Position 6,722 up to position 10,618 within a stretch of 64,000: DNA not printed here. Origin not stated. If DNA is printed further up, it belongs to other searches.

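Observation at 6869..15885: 2598-aa giant protein gene translationally coupled to two small upstream ORFs and a Wzz-like gene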

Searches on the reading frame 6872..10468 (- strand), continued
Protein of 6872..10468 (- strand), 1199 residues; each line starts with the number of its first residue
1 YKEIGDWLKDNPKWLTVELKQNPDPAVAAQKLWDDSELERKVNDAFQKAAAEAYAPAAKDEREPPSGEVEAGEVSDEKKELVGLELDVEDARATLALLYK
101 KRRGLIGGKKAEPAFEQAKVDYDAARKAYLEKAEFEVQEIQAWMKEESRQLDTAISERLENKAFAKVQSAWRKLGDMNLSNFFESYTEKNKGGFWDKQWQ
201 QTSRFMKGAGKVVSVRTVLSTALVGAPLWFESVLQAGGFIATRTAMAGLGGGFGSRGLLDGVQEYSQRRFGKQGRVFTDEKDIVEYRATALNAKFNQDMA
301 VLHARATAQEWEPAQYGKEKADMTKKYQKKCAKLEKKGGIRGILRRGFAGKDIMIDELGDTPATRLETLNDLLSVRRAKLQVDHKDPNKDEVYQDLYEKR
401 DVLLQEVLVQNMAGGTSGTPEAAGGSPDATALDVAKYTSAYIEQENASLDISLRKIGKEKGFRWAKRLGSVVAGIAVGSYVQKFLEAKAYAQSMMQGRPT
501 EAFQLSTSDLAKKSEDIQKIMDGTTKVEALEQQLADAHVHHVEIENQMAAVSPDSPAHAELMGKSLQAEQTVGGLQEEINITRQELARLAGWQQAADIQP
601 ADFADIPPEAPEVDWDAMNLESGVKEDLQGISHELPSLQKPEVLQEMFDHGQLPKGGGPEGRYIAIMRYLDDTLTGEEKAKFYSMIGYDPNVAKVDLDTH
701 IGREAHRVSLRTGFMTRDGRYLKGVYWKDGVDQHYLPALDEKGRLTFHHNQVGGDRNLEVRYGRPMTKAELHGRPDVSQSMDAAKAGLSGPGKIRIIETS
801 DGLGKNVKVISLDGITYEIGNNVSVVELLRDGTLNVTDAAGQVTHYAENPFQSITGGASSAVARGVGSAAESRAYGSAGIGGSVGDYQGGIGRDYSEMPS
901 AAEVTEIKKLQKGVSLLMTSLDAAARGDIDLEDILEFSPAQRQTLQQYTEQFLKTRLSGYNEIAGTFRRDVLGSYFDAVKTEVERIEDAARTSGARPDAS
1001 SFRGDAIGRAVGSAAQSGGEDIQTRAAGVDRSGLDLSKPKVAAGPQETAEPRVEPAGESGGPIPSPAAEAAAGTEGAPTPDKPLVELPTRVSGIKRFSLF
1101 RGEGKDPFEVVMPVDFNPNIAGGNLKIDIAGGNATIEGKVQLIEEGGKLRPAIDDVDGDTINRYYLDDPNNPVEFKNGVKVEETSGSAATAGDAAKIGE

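Call 65: find_encoding_contigs(protein=P0013, flank=8000, max_places=2)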
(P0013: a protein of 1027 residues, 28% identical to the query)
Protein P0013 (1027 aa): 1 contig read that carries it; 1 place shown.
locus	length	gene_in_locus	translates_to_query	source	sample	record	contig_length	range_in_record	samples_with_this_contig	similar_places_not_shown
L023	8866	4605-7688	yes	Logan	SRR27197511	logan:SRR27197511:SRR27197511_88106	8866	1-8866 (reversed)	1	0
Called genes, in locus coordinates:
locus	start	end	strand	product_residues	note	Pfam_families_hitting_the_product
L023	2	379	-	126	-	?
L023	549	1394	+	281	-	PF00763:THF_DHG_CYH, PF02882:THF_DHG_CYH_C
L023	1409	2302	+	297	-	PF00892:EamA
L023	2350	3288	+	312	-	PF02449:Glyco_hydro_42, PF00331:Glyco_hydro_10 (weak), PF02836:Glyco_hydro_2_C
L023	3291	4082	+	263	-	-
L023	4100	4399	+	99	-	PF18908:DUF5663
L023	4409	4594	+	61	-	PF02183:HALZ (weak)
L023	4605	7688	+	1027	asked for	-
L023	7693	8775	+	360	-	-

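Call 82: list_cluster_members(proteins=[P0003, P0004, P0005, P0006, P0007, P0008, P0009, P0010, P0011, P0012])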
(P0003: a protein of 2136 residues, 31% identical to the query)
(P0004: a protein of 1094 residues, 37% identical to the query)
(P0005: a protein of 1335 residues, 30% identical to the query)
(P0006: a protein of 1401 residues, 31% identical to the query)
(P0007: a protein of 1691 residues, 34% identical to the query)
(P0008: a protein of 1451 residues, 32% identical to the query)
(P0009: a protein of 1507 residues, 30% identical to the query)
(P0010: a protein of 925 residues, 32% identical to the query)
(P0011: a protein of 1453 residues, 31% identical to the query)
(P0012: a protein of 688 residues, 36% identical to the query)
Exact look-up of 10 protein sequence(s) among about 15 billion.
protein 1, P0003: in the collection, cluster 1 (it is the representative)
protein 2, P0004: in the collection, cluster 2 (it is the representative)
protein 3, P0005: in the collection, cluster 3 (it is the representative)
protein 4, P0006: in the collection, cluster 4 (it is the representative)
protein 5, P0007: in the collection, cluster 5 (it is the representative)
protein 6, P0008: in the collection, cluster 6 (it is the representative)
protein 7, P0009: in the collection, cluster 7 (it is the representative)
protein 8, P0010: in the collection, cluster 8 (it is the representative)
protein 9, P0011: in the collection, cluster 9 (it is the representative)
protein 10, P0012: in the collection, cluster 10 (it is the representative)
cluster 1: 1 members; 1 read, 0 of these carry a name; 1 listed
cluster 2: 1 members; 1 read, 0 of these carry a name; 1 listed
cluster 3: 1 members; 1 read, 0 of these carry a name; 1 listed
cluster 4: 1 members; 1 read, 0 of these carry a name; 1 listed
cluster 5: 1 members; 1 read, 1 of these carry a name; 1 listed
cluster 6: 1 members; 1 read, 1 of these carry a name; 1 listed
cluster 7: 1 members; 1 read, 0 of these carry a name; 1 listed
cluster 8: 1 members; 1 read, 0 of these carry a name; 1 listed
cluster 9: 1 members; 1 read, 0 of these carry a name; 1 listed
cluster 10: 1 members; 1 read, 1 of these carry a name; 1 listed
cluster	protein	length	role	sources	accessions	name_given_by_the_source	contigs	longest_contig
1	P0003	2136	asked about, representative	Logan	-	-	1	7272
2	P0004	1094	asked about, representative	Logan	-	-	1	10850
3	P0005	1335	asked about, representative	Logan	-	-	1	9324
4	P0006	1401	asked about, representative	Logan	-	-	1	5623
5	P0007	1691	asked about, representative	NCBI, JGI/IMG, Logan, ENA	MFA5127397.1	MAG: hypothetical protein WC457_00135 [Patescibacteria group bacterium]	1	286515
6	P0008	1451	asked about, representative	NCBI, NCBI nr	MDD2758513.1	MAG: hypothetical protein PHD72_04060 [Patescibacteria group bacterium] | hypothetical protein [Patescibacteria group bacterium]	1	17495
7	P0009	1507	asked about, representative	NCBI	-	-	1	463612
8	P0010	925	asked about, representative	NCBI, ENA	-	-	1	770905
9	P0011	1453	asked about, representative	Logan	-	-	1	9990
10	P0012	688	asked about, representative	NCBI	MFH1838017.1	MAG: hypothetical protein ABH808_00750, partial [Candidatus Kuenenbacteria bacterium]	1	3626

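Call 95: find_encoding_contigs(protein=P0015, flank=6000, max_places=1)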
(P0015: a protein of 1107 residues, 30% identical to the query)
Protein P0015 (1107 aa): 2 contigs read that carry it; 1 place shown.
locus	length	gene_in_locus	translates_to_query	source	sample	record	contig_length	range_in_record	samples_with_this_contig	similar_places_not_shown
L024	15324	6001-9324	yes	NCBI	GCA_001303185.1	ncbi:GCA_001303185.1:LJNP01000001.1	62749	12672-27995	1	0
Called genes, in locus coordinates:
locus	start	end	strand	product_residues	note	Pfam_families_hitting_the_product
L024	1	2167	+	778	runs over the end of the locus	PF00990:GGDEF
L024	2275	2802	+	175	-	-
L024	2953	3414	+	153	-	-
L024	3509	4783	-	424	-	-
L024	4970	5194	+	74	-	-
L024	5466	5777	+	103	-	PF18908:DUF5663 (weak)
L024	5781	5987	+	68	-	-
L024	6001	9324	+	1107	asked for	-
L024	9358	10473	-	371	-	-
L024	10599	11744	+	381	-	PF20706:GT4-conflict, PF13439:Glyco_transf_4, PF13579:Glyco_trans_4_4, PF00534:Glycos_transf_1, PF13524:Glyco_trans_1_2, PF13692:Glyco_trans_1_4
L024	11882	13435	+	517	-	-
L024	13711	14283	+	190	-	PF01997:Translin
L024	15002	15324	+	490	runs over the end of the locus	PF21799:MurD-like_N (faint), PF08245:Mur_ligase_M, PF02875:Mur_ligase_C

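Call 96: find_encoding_contigs(protein=P0010, flank=6000, max_places=1)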
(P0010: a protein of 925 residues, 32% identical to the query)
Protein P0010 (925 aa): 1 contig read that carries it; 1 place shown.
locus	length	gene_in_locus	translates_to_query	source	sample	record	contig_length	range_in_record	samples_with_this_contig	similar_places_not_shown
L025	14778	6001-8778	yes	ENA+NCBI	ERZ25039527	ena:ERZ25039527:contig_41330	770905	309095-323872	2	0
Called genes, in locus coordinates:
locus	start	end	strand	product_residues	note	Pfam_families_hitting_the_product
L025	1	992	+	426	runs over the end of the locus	PF01541:GIY-YIG, PF27096:UvrC_M, PF02151:UVR, PF08459:UvrC_RNaseH_dom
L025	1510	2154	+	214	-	PF04773:FecR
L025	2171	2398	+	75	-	-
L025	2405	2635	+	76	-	PF05226:CHASE2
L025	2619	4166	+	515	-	PF05226:CHASE2, PF00211:Guanylate_cyc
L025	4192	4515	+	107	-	PF18908:DUF5663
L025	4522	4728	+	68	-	-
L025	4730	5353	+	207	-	PF08385:DHC_N1 (weak)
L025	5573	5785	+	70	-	-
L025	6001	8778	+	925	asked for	-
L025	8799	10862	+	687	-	PF09826:Beta_propel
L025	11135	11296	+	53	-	-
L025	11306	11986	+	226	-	PF01386:Ribosomal_L25p, PF14693:Ribosomal_TL5_C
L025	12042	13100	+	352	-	PF11258:DUF3048, PF17479:DUF3048_C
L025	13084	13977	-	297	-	PF05175:MTS, PF13847:Methyltransf_31 (weak), PF13649:Methyltransf_25 (weak)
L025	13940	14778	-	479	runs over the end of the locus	PF13231:PMT_2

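Call 101: search_protein_families(library=pfam, proteins=[L012:56-376:+, L014:4482-4805:+, L020:7461-7781:+, L022:3010-3318:+, L023:4100-4396:+, L015:6550-6897:+, L019:7674-7994:+, L024:5466-5774:+, L025:4192-4512:+], max_evalue=0.01)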
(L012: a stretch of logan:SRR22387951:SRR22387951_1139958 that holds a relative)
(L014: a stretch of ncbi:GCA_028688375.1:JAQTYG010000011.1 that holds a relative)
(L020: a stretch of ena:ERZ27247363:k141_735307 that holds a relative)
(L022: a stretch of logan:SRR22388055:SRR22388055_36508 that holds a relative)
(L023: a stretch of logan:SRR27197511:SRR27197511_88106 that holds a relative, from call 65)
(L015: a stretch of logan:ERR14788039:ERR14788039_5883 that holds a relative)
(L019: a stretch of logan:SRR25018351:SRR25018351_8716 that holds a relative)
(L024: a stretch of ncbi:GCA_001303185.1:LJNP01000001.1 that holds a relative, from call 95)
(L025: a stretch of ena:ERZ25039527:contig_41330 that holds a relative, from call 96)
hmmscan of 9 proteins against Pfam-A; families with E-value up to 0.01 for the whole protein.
L012:56-376:+ (107 aa): 3 families
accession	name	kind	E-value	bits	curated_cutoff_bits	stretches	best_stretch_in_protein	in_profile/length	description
PF18908.5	DUF5663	-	3.6e-08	34.3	23.7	1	21-97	5-81/84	Protein of unknown function (DUF5663)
PF00871.23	Acetate_kinase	-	0.0038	16.4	22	1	29-98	253-321/392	Acetokinase family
PF14841.11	FliG_M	-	0.0057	17.3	25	1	18-68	15-67/76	FliG middle domain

L014:4482-4805:+ (108 aa): 1 family
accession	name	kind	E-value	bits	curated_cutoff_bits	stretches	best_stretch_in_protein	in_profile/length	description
PF18908.5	DUF5663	-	8.1e-06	26.8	23.7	1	20-100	3-83/84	Protein of unknown function (DUF5663)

L020:7461-7781:+ (107 aa): 1 family
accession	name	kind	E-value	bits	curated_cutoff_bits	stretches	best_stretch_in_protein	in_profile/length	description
PF18908.5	DUF5663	-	5e-09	37.1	23.7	1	23-97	6-80/84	Protein of unknown function (DUF5663)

L022:3010-3318:+ (103 aa): 1 family
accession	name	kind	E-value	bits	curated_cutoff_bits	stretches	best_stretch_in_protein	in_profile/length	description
PF18908.5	DUF5663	-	3.3e-05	24.8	23.7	1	21-95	9-83/84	Protein of unknown function (DUF5663)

L023:4100-4396:+ (99 aa): 1 family
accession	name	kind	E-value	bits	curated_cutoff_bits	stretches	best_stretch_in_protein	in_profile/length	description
PF18908.5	DUF5663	-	2.1e-06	28.6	23.7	1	16-92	7-83/84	Protein of unknown function (DUF5663)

L015:6550-6897:+ (116 aa): 1 family
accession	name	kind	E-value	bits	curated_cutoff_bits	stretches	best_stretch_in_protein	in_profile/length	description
PF18908.5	DUF5663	-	0.00079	20.4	23.7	1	47-108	24-82/84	Protein of unknown function (DUF5663)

L019:7674-7994:+ (107 aa): 0 families

L024:5466-5774:+ (103 aa): 0 families

L025:4192-4512:+ (107 aa): 3 families
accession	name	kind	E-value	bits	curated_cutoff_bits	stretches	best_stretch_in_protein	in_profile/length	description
PF18908.5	DUF5663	-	3.5e-05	24.7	23.7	1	20-97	3-80/84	Protein of unknown function (DUF5663)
PF03448.22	MgtE_N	-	0.0081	17.1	25.9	0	51-82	9-40/102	MgtE intracellular N domain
PF10136.14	SpecificRecomb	-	0.0098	14.7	24.6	0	16-97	76-160/639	Site-specific recombinase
